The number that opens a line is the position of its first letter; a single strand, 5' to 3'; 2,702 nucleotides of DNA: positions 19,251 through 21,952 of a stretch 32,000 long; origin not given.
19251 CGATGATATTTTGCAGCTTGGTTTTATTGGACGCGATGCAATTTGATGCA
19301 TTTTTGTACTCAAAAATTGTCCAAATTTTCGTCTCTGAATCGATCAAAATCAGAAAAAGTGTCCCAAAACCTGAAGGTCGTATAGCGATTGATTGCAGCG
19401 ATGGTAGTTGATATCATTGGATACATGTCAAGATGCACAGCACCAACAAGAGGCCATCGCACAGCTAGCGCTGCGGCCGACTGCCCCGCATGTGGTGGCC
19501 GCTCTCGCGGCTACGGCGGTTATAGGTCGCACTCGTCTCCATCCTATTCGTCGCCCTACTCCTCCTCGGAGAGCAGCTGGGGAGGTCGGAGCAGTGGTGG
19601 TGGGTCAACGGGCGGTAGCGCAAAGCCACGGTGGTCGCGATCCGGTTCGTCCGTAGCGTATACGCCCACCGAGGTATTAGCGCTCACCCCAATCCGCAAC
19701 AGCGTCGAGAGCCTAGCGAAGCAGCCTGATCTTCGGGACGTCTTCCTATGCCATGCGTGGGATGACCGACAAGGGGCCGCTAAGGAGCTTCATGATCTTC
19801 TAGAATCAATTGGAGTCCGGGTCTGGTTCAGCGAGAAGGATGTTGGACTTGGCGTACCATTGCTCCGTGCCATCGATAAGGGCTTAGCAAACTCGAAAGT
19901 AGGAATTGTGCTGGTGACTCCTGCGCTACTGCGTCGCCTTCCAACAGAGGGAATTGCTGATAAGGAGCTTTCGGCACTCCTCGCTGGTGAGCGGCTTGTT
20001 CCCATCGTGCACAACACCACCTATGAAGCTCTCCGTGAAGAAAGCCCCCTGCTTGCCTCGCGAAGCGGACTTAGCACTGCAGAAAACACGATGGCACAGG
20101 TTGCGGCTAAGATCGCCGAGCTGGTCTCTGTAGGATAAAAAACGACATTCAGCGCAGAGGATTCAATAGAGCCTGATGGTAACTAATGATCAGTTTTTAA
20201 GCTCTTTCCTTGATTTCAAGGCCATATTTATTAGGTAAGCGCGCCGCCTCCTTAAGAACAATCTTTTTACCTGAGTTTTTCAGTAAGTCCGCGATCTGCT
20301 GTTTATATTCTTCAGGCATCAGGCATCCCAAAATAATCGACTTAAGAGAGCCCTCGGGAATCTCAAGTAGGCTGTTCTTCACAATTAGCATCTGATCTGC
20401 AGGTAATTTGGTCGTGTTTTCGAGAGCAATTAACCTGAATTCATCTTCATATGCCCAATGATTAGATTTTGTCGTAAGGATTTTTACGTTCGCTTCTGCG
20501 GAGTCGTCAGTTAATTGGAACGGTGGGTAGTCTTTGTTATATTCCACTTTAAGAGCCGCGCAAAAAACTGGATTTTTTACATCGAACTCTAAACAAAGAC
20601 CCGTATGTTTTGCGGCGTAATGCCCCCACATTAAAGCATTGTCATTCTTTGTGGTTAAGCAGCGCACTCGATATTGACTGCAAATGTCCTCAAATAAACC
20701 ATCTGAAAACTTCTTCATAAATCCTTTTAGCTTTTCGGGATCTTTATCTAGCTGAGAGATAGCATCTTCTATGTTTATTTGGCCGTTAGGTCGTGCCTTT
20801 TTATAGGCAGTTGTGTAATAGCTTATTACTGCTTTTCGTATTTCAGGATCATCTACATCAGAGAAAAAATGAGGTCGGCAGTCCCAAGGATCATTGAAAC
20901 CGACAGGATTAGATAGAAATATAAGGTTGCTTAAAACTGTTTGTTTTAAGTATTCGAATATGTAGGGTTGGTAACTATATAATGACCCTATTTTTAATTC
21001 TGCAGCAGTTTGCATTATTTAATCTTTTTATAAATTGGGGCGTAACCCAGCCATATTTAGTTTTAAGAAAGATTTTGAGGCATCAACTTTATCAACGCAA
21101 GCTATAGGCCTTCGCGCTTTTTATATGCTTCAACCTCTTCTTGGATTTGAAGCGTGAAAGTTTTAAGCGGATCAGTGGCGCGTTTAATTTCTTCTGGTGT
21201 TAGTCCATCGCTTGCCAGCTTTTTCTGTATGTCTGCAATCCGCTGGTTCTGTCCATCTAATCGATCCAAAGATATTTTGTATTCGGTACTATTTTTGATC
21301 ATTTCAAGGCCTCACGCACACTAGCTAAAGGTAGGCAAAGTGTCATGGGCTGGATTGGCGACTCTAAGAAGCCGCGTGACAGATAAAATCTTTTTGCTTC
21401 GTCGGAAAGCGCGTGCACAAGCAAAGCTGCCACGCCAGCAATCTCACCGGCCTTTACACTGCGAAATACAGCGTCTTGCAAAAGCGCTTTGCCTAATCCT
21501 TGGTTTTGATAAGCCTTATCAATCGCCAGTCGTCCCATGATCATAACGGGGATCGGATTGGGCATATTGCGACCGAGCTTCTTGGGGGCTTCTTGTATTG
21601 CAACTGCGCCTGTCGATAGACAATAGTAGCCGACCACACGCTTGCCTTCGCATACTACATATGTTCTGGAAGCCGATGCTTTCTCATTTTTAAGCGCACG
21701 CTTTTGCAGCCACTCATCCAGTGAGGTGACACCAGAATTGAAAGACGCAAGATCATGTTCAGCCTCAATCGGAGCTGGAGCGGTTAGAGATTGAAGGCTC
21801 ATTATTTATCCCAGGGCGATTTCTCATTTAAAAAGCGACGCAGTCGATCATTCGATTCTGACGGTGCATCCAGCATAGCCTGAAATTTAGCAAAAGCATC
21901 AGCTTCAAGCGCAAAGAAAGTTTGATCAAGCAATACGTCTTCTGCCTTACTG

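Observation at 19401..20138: TIR-domain protein with a Cys-pair and Ser/Gly/Tyr-rich N-terminus, GC-rich inside an AT-rich island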

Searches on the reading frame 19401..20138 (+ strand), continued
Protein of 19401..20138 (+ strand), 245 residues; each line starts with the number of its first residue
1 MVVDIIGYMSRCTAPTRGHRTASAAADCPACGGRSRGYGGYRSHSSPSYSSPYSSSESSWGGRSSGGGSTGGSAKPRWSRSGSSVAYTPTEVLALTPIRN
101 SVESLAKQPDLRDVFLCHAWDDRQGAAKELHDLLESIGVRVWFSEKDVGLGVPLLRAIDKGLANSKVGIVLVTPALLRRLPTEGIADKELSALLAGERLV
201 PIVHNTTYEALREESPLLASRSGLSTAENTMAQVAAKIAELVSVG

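Call 98: find_encoding_contigs(protein=P0052, flank=6000, max_places=2)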
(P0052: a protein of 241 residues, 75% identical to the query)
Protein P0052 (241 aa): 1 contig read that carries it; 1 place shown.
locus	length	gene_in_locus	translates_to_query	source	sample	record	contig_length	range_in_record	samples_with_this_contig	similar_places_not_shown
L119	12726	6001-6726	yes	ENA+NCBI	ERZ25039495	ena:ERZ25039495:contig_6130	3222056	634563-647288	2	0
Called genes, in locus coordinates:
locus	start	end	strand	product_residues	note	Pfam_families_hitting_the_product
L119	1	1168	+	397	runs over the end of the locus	PF15892:BNR_4 (faint)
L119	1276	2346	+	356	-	PF00069:Pkinase, PF07714:PK_Tyr_Ser-Thr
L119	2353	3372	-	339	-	PF24827:AstE_AspA_cat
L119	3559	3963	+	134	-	-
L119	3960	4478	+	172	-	PF01661:Macro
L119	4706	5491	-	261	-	-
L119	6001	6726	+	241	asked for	PF13676:TIR_2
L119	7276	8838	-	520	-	PF02720:DUF222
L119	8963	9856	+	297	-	-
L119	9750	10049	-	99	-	-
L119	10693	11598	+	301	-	PF01791:DeoC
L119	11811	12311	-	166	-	-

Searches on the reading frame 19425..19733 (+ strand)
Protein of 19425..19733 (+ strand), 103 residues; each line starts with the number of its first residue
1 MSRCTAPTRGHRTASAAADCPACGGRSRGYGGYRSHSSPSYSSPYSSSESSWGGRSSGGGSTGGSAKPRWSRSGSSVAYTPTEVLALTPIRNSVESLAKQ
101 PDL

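Call 45: search_protein_representatives(protein=window:19425-19733:+)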
Query: 103 residues. Proteins with E-value up to 0.001 (for the whole library): 212; up to 1e-10: 86; up to 1e-30: 0. The best 150 are listed.
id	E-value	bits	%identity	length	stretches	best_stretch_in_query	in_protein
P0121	4.7e-30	120.2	73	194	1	1-103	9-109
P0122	1.1e-27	112.6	71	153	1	1-103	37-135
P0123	1.2e-26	109.3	71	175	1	1-102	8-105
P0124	1.9e-26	108.6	69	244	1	1-103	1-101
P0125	2.2e-26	108.4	66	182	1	1-103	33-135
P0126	3.2e-26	107.9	71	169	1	1-103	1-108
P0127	4.8e-26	107.3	68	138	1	1-98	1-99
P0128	5.5e-26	107.1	64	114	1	1-103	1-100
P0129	6.8e-26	106.8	67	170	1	1-103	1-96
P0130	1.6e-25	105.6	68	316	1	2-103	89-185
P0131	2.9e-25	104.8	63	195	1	1-103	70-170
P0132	6.8e-25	103.6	61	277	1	1-102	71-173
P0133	3.8e-24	101.2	67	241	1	1-103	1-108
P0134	1.4e-23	99.4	65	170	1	1-98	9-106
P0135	7.7e-23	97.0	65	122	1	1-98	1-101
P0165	7.8e-18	80.9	60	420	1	1-102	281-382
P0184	2.4e-14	69.7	50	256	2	18-102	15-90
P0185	4.3e-14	68.9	73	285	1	1-69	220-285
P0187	6.8e-14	68.3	60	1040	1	1-88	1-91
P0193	6.0e-13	65.3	46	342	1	1-102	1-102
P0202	9.5e-12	61.4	58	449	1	1-76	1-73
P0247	1.4e-07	48.0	48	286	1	1-94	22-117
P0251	2.3e-07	47.4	39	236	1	1-101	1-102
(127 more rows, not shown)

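Call 46: search_protein_families(library=pfam, proteins=[P0187, P0165, P0202, P0193, P0130, P0185, P0132, P0247, P0184, P0251], max_evalue=0.001)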
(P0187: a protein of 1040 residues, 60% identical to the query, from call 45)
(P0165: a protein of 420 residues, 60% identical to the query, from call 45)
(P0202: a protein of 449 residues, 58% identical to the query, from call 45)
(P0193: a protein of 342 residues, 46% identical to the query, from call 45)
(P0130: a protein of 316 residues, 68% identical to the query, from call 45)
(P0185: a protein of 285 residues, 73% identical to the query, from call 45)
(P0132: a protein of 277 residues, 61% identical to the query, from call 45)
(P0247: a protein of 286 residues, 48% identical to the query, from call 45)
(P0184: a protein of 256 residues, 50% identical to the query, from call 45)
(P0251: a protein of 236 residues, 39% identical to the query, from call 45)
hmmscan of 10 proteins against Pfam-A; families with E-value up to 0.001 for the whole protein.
P0187 (1040 aa): 1 family
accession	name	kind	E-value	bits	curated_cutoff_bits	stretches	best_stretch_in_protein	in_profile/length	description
PF04357.19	TamB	-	5.2e-68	230.5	22.4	1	689-1040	3-381/381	TamB, inner membrane protein subunit of TAM complex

P0165 (420 aa): 0 families

P0202 (449 aa): 1 family
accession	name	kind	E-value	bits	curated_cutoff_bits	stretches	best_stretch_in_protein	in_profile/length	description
PF17170.10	DUF5128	-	1.5e-05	24.8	22.9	1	126-210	45-131/321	6-bladed beta-propeller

P0193 (342 aa): 0 families

P0130 (316 aa): 1 family
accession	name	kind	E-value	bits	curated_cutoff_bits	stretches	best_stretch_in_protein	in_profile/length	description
PF13676.11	TIR_2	-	3.8e-09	37.5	28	1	188-243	1-56/122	TIR domain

P0185 (285 aa): 0 families

P0132 (277 aa): 1 family
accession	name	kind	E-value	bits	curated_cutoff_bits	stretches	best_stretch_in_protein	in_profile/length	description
PF13676.11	TIR_2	-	3e-13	50.8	28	1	177-241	1-64/122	TIR domain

P0247 (286 aa): 1 family
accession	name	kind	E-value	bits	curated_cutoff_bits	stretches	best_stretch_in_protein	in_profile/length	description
PF13676.11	TIR_2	-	2.2e-06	28.6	28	1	117-194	13-91/122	TIR domain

P0184 (256 aa): 1 family
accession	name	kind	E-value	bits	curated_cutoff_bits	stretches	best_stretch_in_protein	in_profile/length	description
PF12697.13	Abhydrolase_6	-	1.7e-05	26.1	26.3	1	193-246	149-207/217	Alpha/beta hydrolase family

P0251 (236 aa): 0 families

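Call 78: search_protein_families(library=pfam, proteins=[window:19425-19733:+], max_evalue=10)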
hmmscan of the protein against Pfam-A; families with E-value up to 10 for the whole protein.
seq(103 aa): 0 families

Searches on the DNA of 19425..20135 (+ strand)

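Call 55: search_dna_similar(query=L081:6001-6705:+, collection=ecoli_genomes, mode=distant, max_rows=12)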
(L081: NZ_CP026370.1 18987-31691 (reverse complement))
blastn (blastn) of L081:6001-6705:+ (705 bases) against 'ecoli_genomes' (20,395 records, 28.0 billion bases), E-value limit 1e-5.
Records with a match: 110; places in all: 112; records where one place covers at least 80% of the query: 109.
Genomes with a match: 110 of 5426; with a place that covers at least 80% of the query: 109. Places per genome that has any: lowest 1, median 1, highest 2. On chromosomes: 104 places; on plasmids: 8.
Best place of each record, by identity: 80-90% 109; 60-80% 1.
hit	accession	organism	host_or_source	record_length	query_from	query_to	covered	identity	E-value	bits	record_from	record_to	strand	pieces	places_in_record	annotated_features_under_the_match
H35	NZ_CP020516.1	Escherichia coli strain 222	Homo sapiens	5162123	1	705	100%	85.5%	0e+0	810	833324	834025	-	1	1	toll/interleukin-1 receptor domain-containing protein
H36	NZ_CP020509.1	Escherichia coli strain 165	Homo sapiens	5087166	1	705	100%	85.5%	0e+0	810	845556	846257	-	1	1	toll/interleukin-1 receptor domain-containing protein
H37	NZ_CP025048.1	Escherichia coli strain SC516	Chicken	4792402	1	705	100%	85.5%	0e+0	810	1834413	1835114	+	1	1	toll/interleukin-1 receptor domain-containing protein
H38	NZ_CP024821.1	Escherichia coli strain CREC-591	Homo sapiens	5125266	1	705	100%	85.5%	0e+0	810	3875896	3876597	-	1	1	toll/interleukin-1 receptor domain-containing protein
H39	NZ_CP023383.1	Escherichia coli strain 1223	canine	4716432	1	705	100%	85.5%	0e+0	810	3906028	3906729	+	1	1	toll/interleukin-1 receptor domain-containing protein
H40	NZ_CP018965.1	Escherichia coli strain Ecol_517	Homo sapiens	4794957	1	705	100%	85.5%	0e+0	810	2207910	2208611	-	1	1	toll/interleukin-1 receptor domain-containing protein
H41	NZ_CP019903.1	Escherichia coli strain MDR_56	Homo sapiens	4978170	1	705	100%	85.5%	0e+0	810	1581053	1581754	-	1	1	toll/interleukin-1 receptor domain-containing protein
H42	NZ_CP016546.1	Escherichia coli strain O177:H21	Homo sapiens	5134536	1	705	100%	85.5%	0e+0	810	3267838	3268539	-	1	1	toll/interleukin-1 receptor domain-containing protein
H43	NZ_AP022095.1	Escherichia coli strain WP4-S18-ESBL-08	-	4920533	1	705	100%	85.5%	0e+0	810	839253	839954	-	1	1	toll/interleukin-1 receptor domain-containing protein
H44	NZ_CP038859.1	Escherichia coli strain 357900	Homo sapiens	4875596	1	705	100%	85.5%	0e+0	810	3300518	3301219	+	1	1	toll/interleukin-1 receptor domain-containing protein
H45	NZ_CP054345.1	Escherichia coli strain SCU-176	Homo sapiens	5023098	1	705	100%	85.5%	0e+0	810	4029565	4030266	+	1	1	toll/interleukin-1 receptor domain-containing protein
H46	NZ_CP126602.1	Escherichia coli strain Ec1117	Oregano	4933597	1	705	100%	85.5%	0e+0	810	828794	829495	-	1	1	toll/interleukin-1 receptor domain-containing protein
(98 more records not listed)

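Call 56: get_annotated_region(hit=H35, flank=9000)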
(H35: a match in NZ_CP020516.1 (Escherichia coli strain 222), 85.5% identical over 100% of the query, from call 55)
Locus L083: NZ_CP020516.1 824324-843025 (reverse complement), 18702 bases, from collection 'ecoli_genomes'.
description: Escherichia coli strain 222 chromosome, complete genome
organism: Escherichia coli strain 222 (NCBI taxid 562)
replicon: chromosome; assembly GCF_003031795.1
host: Homo sapiens; source: urine; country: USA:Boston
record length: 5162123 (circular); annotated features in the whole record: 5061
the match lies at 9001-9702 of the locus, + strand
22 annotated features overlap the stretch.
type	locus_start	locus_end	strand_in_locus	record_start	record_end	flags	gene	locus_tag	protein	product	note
CDS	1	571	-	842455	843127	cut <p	-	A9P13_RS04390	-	DDE-type integrase/transposase/recombinase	frameshifted; internal stop; incomplete; partial in the middle of a contig; missing N-terminus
CDS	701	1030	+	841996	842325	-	tnpA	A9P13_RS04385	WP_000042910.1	IS66 family insertion sequence element accessory protein TnpA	-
CDS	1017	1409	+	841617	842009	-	tnpB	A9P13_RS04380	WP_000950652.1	IS66 family insertion sequence element accessory protein TnpB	TnpB, as the term is used for proteins encoded by IS66 family insertion elements, is considered an accessory protein, ...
CDS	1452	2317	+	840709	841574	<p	-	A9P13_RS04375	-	IS66 family transposase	frameshifted; incomplete; partial in the middle of a contig; missing C-terminus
CDS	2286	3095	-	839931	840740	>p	tssG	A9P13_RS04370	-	type VI secretion system baseplate subunit TssG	incomplete; partial in the middle of a contig; missing C-terminus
CDS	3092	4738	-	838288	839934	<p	tssF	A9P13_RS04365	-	type VI secretion system baseplate subunit TssF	incomplete; partial in the middle of a contig; missing N-terminus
CDS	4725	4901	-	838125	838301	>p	-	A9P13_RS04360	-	hypothetical protein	incomplete; partial in the middle of a contig; missing C-terminus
CDS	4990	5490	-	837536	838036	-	-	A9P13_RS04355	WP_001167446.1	hypothetical protein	-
CDS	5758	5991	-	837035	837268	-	-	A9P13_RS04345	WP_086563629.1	helix-turn-helix transcriptional regulator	-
CDS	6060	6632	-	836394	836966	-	-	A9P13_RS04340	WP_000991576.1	hypothetical protein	-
CDS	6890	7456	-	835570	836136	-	-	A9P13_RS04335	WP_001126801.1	YagK/YfjJ domain-containing protein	-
CDS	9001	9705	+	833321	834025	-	-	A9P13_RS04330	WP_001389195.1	toll/interleukin-1 receptor domain-containing protein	-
CDS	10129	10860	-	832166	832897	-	-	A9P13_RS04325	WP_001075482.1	inovirus Gp2 family protein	-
CDS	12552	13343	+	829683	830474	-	-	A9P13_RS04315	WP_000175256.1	hypothetical protein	-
CDS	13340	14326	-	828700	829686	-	-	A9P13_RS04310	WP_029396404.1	hypothetical protein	-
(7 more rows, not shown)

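Call 57: get_annotated_region(hit=H37, flank=9000)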
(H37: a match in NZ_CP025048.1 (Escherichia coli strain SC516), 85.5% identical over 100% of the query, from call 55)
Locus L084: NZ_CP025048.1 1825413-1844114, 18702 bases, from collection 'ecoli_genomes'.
description: Escherichia coli strain SC516 chromosome, complete genome
organism: Escherichia coli strain SC516 (NCBI taxid 562)
replicon: chromosome; assembly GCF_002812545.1
host: Chicken; source: liver; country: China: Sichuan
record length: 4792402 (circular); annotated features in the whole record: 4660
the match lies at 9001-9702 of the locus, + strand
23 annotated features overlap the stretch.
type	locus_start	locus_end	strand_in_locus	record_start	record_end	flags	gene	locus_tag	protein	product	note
CDS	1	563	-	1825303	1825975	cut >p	-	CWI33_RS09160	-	DDE-type integrase/transposase/recombinase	frameshifted; internal stop; incomplete; partial in the middle of a contig; missing N-terminus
CDS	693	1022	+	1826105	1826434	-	tnpA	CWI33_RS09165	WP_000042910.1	IS66 family insertion sequence element accessory protein TnpA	-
CDS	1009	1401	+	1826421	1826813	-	tnpB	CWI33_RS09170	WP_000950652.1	IS66 family insertion sequence element accessory protein TnpB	TnpB, as the term is used for proteins encoded by IS66 family insertion elements, is considered an accessory protein, ...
CDS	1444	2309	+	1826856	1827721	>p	-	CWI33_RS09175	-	IS66 family transposase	frameshifted; incomplete; partial in the middle of a contig; missing C-terminus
CDS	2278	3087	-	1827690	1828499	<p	tssG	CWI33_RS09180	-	type VI secretion system baseplate subunit TssG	incomplete; partial in the middle of a contig; missing C-terminus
CDS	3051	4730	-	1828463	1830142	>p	tssF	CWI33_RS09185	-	type VI secretion system baseplate subunit TssF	incomplete; partial in the middle of a contig; missing N-terminus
CDS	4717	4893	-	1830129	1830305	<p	-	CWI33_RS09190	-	hypothetical protein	incomplete; partial in the middle of a contig; missing C-terminus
CDS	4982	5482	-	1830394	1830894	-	-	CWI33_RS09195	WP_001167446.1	hypothetical protein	-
CDS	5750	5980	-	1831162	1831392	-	-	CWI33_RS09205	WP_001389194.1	helix-turn-helix transcriptional regulator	-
CDS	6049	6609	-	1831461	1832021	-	-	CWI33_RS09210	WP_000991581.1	hypothetical protein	-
CDS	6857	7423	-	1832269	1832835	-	-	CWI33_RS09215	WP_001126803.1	YagK/YfjJ domain-containing protein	-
CDS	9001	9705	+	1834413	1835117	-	-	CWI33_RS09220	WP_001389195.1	toll/interleukin-1 receptor domain-containing protein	-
CDS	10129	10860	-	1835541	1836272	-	-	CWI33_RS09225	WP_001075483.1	inovirus Gp2 family protein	-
CDS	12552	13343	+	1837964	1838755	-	-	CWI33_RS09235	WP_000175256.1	hypothetical protein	-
CDS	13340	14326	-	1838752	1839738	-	-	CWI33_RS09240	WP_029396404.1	hypothetical protein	-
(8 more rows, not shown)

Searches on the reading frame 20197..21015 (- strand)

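Call 8: search_protein_families(library=pfam, proteins=[window:20197-21015:-], max_evalue=0.01)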
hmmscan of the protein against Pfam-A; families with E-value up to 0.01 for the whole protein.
window:20197-21015:- (272 aa): 1 family
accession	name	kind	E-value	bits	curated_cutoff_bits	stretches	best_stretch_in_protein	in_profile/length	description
PF11185.13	DUF2971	-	1.8e-07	32.8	22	1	129-195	1-89/89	Protein of unknown function (DUF2971)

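Call 10: search_protein_families(library=padloc, proteins=[window:20197-21015:-], max_evalue=0.01)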
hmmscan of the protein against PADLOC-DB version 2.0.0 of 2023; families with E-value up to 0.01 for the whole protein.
window:20197-21015:- (272 aa): 4 families
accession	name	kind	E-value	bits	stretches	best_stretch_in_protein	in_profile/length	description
PDLC04990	PDC-S31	-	6.1e-53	178.2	1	8-270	5-257/259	-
PDLC04994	PDC-S31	-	4.7e-47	158.6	1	12-263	19-265/273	-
PDLC04991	PDC-S31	-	3.4e-24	83.7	1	109-254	59-187/208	-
PDLC04992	PDC-S31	-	1.8e-12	45.5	1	101-148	43-90/220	-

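Call 11: search_protein_families(library=ncbifam, proteins=[window:20197-21015:-], max_evalue=0.01)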
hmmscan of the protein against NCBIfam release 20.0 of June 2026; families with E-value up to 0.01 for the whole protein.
window:20197-21015:- (272 aa): 0 families

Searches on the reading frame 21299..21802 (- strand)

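Call 8: search_protein_families(library=pfam, proteins=[window:21299-21802:-], max_evalue=0.01)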
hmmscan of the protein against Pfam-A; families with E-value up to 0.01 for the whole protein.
window:21299-21802:- (167 aa): 3 families
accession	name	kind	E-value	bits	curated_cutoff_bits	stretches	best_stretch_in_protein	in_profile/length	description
PF13508.13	Acetyltransf_7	-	2.2e-10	41.2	27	1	45-145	3-82/84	Acetyltransferase (GNAT) domain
PF00583.31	Acetyltransf_1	-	1.8e-09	38.3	20.7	1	31-145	16-116/116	Acetyltransferase (GNAT) family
PF13673.13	Acetyltransf_10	-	3e-08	34.1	23.6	1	27-146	12-108/128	Acetyltransferase (GNAT) domain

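Call 10: search_protein_families(library=padloc, proteins=[window:21299-21802:-], max_evalue=0.01)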
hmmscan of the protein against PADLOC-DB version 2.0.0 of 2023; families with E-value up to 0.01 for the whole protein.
window:21299-21802:- (167 aa): 0 families
